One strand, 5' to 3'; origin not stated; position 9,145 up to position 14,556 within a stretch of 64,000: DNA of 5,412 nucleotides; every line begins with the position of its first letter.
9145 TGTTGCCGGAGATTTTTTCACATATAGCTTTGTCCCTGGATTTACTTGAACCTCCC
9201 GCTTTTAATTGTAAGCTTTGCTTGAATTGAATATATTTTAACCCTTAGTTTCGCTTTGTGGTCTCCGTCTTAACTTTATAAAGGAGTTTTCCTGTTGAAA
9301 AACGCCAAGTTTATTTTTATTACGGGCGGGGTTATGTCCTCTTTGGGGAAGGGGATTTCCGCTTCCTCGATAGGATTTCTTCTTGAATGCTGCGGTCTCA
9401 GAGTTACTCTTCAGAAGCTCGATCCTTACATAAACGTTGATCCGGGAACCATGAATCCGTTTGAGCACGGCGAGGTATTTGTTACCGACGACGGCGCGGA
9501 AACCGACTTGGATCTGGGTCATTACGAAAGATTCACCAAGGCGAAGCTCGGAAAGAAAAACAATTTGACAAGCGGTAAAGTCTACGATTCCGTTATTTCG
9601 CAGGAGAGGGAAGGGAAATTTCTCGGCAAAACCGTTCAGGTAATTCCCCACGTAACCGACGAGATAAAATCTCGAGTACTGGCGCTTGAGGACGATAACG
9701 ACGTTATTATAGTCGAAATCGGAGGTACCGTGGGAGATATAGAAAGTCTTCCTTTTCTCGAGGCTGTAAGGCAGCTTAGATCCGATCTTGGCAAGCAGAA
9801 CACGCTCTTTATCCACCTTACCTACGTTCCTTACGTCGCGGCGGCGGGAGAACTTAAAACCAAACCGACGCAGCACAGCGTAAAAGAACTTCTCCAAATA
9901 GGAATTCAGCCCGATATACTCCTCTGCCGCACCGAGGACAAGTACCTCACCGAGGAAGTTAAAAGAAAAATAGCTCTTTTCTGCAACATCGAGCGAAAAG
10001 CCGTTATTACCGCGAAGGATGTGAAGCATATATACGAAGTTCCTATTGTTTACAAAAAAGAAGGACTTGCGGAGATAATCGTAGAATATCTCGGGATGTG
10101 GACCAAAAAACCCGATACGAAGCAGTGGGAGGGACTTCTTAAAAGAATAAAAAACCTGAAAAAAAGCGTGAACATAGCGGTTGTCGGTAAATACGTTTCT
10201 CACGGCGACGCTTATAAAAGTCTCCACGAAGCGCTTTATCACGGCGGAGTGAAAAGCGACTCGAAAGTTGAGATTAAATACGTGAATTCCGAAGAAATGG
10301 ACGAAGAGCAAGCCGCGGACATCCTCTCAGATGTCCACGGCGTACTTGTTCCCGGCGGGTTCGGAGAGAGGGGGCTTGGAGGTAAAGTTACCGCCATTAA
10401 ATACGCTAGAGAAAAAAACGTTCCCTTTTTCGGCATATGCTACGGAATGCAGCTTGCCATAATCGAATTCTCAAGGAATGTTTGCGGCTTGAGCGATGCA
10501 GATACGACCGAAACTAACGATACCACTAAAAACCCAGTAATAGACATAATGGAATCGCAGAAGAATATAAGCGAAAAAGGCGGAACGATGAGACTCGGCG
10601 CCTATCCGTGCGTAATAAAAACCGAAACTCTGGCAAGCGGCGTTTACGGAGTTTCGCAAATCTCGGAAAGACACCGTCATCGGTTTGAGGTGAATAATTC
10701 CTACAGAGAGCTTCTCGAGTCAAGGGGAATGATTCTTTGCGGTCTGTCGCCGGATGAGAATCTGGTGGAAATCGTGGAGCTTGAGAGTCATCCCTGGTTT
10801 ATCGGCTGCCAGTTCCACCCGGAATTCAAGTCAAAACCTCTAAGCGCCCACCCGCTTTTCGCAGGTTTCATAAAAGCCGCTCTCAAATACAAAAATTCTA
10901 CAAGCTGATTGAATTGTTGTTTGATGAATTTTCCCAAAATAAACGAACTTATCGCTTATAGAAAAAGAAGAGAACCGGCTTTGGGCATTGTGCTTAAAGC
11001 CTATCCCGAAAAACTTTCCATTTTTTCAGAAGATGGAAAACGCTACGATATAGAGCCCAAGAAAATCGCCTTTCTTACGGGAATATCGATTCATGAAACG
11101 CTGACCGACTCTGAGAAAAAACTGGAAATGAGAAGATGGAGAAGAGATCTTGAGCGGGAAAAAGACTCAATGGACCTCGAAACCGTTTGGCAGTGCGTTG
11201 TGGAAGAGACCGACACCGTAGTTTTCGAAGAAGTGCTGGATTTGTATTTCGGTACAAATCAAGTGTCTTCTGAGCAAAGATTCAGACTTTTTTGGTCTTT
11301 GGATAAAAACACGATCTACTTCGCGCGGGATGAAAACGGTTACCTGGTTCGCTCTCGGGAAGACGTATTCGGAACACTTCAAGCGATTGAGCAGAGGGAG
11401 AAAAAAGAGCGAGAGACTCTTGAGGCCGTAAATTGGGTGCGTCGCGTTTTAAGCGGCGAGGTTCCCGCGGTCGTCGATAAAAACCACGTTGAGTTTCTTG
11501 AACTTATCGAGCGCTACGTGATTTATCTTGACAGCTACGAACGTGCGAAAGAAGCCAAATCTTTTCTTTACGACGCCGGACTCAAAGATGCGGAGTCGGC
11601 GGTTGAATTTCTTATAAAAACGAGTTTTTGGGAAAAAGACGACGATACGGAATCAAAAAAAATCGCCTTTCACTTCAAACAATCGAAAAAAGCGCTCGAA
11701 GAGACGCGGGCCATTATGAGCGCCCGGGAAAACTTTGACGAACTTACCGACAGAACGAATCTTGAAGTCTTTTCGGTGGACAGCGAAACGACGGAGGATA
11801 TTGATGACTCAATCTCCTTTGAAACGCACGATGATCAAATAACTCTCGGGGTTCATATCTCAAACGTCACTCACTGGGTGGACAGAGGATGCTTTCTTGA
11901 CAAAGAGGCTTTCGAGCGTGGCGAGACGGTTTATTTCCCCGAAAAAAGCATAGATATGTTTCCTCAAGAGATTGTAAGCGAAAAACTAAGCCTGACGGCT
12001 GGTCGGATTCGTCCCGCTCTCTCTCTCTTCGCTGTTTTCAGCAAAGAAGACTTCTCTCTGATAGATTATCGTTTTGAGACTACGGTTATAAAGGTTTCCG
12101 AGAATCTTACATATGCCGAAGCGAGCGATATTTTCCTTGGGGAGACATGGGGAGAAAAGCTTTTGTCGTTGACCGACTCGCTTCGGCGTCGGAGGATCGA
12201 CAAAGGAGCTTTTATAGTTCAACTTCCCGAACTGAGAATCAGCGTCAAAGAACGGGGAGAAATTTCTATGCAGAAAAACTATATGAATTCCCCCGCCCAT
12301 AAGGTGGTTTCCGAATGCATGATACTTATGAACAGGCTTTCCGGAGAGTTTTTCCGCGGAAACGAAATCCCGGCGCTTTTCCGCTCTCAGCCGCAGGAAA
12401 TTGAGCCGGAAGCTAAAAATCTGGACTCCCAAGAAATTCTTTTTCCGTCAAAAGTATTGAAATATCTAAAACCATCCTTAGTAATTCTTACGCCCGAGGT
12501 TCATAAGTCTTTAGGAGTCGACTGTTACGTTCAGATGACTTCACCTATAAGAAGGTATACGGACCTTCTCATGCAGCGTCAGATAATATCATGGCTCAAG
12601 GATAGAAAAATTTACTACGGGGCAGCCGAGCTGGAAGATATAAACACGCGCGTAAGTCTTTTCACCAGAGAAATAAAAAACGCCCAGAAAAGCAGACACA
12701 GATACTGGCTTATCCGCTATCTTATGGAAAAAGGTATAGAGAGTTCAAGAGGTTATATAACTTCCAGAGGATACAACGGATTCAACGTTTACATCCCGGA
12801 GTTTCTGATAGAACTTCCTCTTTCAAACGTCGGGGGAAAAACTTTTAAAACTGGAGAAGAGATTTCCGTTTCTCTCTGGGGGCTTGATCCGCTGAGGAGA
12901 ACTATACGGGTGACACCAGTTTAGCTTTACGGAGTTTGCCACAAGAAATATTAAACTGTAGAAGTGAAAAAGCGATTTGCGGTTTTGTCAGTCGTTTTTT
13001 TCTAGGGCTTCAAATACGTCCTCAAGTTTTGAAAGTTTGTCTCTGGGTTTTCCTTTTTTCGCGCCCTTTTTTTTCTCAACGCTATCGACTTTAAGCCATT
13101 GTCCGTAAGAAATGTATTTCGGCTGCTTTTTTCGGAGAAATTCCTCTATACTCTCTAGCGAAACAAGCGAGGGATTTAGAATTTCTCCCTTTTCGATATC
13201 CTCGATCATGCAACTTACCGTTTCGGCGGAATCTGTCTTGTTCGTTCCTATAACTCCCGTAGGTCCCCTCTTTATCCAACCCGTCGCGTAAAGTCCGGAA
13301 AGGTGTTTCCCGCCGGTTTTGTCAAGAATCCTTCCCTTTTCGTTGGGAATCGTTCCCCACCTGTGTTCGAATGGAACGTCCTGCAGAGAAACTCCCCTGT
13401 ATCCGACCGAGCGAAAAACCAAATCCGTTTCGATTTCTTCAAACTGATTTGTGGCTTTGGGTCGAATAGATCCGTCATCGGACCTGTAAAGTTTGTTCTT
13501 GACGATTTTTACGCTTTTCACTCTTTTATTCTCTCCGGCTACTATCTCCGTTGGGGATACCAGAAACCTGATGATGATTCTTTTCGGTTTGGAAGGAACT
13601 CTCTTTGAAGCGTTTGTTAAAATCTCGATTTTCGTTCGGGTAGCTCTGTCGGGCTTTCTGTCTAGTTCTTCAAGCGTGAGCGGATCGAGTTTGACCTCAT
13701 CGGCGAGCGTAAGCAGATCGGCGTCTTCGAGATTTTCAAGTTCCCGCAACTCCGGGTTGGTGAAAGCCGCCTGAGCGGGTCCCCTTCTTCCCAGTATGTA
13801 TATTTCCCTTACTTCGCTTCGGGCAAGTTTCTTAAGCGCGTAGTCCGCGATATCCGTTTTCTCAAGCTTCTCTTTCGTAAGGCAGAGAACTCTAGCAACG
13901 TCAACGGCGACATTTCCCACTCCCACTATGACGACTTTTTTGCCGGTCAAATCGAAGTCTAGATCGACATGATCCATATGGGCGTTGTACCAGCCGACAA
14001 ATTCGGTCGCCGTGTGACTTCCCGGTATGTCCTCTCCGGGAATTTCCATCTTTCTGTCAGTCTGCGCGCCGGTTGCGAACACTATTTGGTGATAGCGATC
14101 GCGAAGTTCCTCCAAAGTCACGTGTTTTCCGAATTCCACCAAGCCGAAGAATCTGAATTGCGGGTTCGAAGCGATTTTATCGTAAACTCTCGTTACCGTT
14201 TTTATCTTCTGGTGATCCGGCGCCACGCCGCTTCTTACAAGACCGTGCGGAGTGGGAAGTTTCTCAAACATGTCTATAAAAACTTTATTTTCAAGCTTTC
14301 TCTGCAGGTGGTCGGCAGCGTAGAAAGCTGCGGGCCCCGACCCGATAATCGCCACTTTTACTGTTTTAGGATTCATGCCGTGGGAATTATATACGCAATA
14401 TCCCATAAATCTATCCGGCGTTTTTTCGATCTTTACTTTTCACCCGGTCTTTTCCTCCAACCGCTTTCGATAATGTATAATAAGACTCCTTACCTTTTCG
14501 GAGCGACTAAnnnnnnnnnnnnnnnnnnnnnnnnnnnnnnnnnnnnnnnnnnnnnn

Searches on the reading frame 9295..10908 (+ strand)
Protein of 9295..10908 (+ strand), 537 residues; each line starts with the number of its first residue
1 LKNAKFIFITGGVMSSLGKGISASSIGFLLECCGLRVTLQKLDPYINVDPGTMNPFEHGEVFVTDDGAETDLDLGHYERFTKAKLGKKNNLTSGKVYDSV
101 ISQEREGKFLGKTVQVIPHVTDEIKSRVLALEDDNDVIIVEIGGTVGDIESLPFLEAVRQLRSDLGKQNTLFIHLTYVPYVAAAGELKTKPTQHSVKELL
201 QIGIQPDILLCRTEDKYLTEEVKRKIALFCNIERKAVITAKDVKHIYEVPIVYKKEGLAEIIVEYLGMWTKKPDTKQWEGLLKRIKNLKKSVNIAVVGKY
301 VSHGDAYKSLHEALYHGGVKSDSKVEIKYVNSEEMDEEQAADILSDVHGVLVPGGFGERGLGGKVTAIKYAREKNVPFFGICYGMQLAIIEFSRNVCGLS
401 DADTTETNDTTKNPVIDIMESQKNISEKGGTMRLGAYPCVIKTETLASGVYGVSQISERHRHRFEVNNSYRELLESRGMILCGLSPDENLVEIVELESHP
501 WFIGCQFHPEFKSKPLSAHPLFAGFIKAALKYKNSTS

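Call 40: search_protein_families(library=pfam, proteins=[window:9295-10908:+], max_evalue=0.00001)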
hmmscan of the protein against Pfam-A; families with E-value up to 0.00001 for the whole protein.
window:9295-10908:+ (537 aa): 3 families
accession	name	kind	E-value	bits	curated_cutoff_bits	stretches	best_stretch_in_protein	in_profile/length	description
PF06418.20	CTP_synth_N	-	6.9e-126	419.5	26.1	1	5-267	1-264/265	CTP synthase N-terminus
PF00117.34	GATase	-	8.7e-40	136.8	22.8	1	305-527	4-189/190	Glutamine amidotransferase class-I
PF07722.19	Peptidase_C26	-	1.3e-08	35.4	20.5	1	367-510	97-219/219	Peptidase C26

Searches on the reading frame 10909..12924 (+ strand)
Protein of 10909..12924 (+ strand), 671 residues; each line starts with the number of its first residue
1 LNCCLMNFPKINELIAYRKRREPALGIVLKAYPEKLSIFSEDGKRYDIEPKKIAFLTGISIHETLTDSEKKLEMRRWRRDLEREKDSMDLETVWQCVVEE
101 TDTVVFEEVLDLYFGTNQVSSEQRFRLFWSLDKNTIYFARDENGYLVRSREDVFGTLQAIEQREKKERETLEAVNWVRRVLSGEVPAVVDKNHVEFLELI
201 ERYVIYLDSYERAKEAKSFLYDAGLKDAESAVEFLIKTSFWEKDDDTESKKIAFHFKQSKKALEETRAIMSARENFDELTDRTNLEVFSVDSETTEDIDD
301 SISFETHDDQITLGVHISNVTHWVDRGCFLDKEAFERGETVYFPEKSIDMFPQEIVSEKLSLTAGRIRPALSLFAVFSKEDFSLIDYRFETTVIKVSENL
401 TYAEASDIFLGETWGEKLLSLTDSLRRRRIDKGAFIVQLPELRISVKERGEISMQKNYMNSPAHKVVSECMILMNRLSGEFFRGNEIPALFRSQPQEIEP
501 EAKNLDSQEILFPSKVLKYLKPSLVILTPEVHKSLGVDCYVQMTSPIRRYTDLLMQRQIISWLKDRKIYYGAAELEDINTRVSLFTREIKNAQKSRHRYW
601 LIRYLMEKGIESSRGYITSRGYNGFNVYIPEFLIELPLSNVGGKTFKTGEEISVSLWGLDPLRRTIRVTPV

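Call 41: search_protein_families(library=pfam, proteins=[window:10909-12924:+], max_evalue=0.00001)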
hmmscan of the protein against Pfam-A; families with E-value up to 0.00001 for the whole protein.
window:10909-12924:+ (671 aa): 3 families
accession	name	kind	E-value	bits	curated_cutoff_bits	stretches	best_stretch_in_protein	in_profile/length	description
PF00773.25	RNB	-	3.4e-62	211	29.3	1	281-564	3-325/326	RNB domain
PF23161.1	HTH_RNase_II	-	1.2e-10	42.6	24.7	1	158-244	6-92/95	Double HTH domain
PF25255.1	wH_RNase_II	-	3.7e-06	27.4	27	1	81-151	6-77/78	Ribonuclease II, winged helix domain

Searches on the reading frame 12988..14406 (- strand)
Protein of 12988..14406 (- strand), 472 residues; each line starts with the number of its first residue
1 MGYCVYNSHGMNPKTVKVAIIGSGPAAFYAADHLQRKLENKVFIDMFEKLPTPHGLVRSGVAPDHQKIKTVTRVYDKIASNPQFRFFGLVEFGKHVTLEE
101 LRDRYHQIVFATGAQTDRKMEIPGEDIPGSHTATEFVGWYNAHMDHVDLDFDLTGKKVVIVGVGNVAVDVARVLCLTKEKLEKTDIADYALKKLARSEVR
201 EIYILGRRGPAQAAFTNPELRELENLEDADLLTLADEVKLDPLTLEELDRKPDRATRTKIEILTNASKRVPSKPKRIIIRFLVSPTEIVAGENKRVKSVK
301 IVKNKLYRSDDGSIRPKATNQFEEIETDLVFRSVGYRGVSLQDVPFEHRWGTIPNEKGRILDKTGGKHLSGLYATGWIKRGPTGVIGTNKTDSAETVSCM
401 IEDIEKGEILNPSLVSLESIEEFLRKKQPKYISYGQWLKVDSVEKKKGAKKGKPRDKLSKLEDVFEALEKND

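Call 41: search_protein_families(library=pfam, proteins=[window:12988-14406:-], max_evalue=0.00001)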
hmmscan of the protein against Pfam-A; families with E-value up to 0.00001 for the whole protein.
window:12988-14406:- (472 aa): 1 family
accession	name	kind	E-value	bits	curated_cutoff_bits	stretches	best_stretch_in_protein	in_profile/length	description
PF07992.20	Pyr_redox_2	-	3.3e-15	56.7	26.1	1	17-182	2-169/291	Pyridine nucleotide-disulphide oxidoreductase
